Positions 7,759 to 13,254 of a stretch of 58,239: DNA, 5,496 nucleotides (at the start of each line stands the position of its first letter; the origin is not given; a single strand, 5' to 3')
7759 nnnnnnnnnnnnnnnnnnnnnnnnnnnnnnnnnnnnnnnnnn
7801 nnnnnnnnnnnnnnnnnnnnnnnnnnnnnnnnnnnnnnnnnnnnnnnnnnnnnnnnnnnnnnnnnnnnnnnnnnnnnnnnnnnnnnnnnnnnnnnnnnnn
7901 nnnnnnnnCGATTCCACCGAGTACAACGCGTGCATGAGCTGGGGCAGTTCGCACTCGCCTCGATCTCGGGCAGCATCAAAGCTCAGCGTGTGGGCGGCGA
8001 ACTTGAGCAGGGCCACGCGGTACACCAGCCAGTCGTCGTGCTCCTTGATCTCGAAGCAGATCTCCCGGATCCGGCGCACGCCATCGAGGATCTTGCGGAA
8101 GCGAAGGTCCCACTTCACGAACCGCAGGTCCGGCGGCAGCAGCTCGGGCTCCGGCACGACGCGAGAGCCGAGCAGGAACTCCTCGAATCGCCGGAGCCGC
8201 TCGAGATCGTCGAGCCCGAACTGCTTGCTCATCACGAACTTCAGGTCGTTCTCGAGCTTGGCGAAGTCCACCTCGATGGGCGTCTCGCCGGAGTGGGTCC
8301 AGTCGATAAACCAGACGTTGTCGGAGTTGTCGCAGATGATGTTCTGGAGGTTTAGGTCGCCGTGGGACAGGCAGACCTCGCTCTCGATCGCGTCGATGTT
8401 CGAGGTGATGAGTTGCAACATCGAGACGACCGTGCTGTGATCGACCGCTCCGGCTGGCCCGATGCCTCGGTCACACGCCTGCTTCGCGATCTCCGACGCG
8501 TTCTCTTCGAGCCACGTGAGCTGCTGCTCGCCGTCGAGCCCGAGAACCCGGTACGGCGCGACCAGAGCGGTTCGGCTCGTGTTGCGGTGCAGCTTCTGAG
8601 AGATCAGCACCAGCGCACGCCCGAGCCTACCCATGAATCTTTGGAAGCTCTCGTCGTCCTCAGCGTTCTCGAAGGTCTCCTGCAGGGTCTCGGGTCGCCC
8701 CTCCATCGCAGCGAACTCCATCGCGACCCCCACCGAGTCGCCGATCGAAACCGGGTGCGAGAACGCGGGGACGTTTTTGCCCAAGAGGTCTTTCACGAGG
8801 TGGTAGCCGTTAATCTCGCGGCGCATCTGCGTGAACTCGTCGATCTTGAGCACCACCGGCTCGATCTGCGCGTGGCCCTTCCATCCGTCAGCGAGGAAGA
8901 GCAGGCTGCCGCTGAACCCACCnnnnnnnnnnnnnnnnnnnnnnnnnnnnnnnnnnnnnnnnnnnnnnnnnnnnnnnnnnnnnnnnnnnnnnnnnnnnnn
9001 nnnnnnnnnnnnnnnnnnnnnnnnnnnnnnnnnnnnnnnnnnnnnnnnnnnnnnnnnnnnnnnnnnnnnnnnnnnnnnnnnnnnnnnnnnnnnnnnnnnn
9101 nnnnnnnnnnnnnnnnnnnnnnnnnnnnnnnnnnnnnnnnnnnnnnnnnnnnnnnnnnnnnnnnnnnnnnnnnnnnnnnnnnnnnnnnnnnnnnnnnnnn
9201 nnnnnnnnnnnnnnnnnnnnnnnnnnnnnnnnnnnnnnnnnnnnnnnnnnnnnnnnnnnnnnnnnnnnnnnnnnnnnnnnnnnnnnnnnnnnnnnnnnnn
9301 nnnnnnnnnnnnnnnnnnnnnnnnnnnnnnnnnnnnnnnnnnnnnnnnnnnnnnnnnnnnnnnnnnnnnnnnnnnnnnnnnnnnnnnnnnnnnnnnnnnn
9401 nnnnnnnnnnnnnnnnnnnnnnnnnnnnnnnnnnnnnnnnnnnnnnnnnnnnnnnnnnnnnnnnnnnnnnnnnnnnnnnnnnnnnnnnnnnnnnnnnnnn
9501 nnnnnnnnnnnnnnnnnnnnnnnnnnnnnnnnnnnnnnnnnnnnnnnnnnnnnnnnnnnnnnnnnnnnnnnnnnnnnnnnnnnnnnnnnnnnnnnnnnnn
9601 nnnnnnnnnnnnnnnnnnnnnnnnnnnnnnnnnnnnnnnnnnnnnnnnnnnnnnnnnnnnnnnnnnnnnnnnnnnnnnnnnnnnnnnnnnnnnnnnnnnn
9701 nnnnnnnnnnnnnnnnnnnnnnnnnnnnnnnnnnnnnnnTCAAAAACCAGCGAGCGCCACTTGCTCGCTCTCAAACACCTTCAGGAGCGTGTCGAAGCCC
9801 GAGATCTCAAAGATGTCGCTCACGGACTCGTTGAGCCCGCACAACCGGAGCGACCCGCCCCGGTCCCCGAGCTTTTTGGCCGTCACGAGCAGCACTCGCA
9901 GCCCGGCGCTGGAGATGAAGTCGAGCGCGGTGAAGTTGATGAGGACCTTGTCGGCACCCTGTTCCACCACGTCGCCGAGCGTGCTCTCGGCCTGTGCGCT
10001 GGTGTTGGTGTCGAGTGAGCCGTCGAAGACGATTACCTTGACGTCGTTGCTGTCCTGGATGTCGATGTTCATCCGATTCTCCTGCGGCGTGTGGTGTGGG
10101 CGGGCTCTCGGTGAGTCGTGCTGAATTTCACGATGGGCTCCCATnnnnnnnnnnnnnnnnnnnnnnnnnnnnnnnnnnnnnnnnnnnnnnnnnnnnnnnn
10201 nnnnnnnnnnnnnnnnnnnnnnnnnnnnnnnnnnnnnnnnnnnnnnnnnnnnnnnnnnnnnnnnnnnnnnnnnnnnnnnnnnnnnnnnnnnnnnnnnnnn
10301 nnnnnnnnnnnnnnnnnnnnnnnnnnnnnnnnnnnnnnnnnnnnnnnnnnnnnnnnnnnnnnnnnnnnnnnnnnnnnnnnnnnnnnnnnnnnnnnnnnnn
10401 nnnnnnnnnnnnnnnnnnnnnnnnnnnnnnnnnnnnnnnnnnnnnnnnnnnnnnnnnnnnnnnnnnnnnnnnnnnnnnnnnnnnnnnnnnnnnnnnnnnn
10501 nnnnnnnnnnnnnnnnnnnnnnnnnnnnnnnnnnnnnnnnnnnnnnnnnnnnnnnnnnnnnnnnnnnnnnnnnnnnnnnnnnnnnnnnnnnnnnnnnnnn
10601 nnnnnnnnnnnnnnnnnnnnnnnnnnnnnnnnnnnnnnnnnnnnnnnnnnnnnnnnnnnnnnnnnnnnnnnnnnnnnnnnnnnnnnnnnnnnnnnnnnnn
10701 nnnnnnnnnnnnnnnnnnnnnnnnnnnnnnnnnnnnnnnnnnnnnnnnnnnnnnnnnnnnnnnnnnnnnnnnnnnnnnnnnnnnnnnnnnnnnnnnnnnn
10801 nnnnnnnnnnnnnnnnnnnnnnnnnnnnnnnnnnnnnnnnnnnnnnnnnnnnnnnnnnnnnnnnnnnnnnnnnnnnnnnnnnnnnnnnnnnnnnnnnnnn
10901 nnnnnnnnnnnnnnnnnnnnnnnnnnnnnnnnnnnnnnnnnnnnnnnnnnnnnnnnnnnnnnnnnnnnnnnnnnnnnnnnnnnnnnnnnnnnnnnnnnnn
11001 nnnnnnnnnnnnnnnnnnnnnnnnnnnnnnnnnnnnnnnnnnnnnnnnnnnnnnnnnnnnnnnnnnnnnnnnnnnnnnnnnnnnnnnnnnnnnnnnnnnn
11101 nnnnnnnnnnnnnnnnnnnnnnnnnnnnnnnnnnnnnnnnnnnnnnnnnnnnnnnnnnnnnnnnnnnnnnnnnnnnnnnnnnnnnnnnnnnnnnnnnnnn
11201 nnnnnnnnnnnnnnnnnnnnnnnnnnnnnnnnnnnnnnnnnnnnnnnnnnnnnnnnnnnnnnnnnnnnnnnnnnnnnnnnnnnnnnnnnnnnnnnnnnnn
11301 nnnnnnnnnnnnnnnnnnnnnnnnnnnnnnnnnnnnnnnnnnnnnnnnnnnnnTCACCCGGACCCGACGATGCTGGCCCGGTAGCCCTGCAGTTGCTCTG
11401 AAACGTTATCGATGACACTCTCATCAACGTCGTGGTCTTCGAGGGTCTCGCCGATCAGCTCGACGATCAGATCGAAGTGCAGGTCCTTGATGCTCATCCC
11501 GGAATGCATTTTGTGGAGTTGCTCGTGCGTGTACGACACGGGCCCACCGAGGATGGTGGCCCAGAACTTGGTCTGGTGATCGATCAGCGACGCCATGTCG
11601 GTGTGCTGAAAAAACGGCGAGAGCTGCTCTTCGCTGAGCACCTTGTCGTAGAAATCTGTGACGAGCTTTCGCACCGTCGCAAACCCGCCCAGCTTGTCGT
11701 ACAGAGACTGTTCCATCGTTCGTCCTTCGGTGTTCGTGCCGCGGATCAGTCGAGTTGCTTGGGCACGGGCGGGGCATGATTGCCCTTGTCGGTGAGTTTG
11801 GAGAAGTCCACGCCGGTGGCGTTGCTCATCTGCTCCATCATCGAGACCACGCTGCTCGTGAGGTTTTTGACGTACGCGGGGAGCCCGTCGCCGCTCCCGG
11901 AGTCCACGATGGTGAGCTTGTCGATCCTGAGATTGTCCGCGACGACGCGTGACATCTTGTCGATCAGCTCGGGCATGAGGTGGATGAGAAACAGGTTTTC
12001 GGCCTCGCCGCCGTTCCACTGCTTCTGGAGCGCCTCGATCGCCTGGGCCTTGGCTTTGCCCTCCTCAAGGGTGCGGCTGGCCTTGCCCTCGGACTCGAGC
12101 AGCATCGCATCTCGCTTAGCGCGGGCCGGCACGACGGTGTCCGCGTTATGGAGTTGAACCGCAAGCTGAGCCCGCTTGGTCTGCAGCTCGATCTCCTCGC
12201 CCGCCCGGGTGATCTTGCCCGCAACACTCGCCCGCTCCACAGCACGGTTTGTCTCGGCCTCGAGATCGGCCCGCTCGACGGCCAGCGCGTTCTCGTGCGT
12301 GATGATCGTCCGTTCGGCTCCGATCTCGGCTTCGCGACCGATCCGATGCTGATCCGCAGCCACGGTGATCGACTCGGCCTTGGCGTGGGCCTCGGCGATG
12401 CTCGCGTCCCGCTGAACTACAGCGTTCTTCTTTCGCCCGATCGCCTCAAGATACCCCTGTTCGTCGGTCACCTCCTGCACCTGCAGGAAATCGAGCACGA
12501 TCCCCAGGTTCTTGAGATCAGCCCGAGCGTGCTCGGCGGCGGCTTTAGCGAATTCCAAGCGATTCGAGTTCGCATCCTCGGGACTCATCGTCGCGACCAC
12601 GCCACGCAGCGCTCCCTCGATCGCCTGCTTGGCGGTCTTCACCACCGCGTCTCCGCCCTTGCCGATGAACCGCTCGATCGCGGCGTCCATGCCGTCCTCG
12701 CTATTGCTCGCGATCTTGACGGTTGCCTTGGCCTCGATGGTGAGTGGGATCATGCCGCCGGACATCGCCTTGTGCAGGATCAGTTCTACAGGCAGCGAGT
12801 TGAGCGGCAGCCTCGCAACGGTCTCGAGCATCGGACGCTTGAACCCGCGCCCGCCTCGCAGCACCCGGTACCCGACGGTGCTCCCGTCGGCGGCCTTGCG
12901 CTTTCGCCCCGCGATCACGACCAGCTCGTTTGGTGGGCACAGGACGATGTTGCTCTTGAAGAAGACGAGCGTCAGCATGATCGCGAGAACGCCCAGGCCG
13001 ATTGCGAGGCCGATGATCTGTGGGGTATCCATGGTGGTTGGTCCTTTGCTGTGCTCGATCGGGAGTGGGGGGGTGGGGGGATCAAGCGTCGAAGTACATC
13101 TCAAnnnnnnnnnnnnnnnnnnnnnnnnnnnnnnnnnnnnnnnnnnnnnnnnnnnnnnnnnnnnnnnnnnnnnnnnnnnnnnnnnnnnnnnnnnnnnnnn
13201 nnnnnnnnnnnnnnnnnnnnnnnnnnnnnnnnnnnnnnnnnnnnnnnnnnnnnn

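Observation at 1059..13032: Roughly 12-kb co-directional gene array combining flotillin, globin, partner-switching components, nucleotide-metabolising enzymes, a giant sensor fusion and an OMP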

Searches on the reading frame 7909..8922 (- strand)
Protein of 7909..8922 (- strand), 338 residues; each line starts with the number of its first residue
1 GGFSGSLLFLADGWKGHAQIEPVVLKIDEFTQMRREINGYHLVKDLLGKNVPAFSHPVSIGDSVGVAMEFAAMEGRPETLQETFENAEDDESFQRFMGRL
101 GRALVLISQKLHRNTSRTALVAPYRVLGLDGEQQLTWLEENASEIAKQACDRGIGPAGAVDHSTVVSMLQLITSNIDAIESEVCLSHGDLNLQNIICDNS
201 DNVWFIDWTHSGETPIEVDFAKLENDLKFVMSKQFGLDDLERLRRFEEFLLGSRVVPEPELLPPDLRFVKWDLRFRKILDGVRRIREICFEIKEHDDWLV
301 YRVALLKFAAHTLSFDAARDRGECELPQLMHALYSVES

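Call 66: search_solved_structures(query=window:7909-8922:-, max_evalue=1)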
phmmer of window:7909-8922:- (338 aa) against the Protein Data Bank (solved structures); distinct sequences matched with E-value up to 1: 2.
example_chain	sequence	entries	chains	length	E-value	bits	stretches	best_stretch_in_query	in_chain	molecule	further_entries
6ch4_A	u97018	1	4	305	0.48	12.7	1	177-241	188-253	Bifunctional AAC/APH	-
3i0o_A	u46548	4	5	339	0.85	11.9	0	172-221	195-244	Spectinomycin phosphotransferase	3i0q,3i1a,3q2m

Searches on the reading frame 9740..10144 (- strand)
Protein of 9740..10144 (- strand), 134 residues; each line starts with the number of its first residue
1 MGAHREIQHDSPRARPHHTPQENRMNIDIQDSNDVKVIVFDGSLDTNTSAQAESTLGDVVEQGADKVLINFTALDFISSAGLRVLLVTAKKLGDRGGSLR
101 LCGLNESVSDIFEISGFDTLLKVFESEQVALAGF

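Call 4: search_protein_families(library=pfam, proteins=[window:9740-10144:-], max_evalue=0.01)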
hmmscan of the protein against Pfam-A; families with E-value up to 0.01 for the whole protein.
window:9740-10144:- (134 aa): 2 families
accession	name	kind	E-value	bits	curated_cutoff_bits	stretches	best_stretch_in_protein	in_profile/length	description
PF01740.26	STAS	-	7.3e-21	74.4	22.6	1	26-129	1-105/106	STAS domain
PF13466.11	STAS_2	-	3.4e-11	43.6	29.2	1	39-118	2-80/80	STAS domain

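Call 48: search_protein_families(library=padloc, proteins=[window:9740-10072:-], max_evalue=0.001)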
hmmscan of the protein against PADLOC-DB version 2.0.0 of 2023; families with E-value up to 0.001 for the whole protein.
window:9740-10072:- (110 aa): 0 families

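Call 49: search_protein_families(library=ncbifam, proteins=[window:9740-10072:-], max_evalue=0.001)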
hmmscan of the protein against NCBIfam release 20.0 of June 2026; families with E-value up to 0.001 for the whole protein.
window:9740-10072:- (110 aa): 3 families
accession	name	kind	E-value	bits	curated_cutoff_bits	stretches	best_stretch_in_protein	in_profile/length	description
TIGR00377.1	ant_ant_sig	superfamily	4.6e-23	81.2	53.45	1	1-103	3-106/108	anti-sigma factor antagonist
TIGR02886.1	spore_II_AA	equivalog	2.6e-16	59.5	114.75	1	3-107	1-106/106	anti-sigma F factor antagonist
NF047705.1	slr1659_superfam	superfamily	8.9e-05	22.8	100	1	5-62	10-70/111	slr1659 superfamily regulator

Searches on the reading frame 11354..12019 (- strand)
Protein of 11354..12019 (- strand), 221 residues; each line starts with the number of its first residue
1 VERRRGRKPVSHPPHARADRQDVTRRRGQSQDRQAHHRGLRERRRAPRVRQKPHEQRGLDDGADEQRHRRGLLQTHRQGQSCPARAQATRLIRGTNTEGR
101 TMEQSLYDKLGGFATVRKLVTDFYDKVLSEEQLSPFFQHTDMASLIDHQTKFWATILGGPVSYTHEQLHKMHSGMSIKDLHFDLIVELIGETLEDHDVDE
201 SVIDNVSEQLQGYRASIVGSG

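Call 4: search_protein_families(library=pfam, proteins=[window:11354-12019:-], max_evalue=0.01)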
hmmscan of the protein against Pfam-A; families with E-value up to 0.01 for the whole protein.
window:11354-12019:- (221 aa): 1 family
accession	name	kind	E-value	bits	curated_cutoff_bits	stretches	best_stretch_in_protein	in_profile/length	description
PF01152.27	Bac_globin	-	9.8e-22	77.8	21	1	105-213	1-115/121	Bacterial-like globin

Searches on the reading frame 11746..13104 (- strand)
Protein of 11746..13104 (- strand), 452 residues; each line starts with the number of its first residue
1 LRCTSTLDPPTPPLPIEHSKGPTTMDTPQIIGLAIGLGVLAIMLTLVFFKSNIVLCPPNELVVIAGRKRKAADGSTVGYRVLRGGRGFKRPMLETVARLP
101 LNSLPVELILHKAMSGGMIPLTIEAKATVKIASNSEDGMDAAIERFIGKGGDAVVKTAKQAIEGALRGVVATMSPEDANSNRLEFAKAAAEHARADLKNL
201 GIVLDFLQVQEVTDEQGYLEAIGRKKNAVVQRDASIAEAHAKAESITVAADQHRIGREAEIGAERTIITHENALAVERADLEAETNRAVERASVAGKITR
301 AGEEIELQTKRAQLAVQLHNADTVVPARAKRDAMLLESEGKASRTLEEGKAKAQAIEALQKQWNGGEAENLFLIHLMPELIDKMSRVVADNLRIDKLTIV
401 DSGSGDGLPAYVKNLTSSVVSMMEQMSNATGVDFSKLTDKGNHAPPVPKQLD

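Call 4: search_protein_families(library=pfam, proteins=[window:11746-13104:-], max_evalue=0.01)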
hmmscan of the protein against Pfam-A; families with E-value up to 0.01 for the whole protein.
window:11746-13104:- (452 aa): 2 families
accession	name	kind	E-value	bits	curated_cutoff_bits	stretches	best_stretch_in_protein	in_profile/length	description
PF01145.31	Band_7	-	2.6e-21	76.9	23.6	1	57-243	4-176/176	SPFH domain / Band 7 family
PF15975.10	Flot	-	0.004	17.7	27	0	327-427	2-102/124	Flotillin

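Call 48: search_protein_families(library=padloc, proteins=[window:11746-13032:-], max_evalue=0.001)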
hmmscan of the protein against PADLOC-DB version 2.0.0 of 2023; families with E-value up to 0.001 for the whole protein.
window:11746-13032:- (428 aa): 0 families

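Call 49: search_protein_families(library=ncbifam, proteins=[window:11746-13032:-], max_evalue=0.001)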
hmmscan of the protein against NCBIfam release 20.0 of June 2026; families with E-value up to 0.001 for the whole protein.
window:11746-13032:- (428 aa): 1 family
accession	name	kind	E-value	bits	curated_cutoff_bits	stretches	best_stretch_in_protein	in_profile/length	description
NF058507.1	FlotScfldFlot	equivalog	2e-42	145.9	700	2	16-290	9-285/477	flotillin lipid rafts scaffold protein FloT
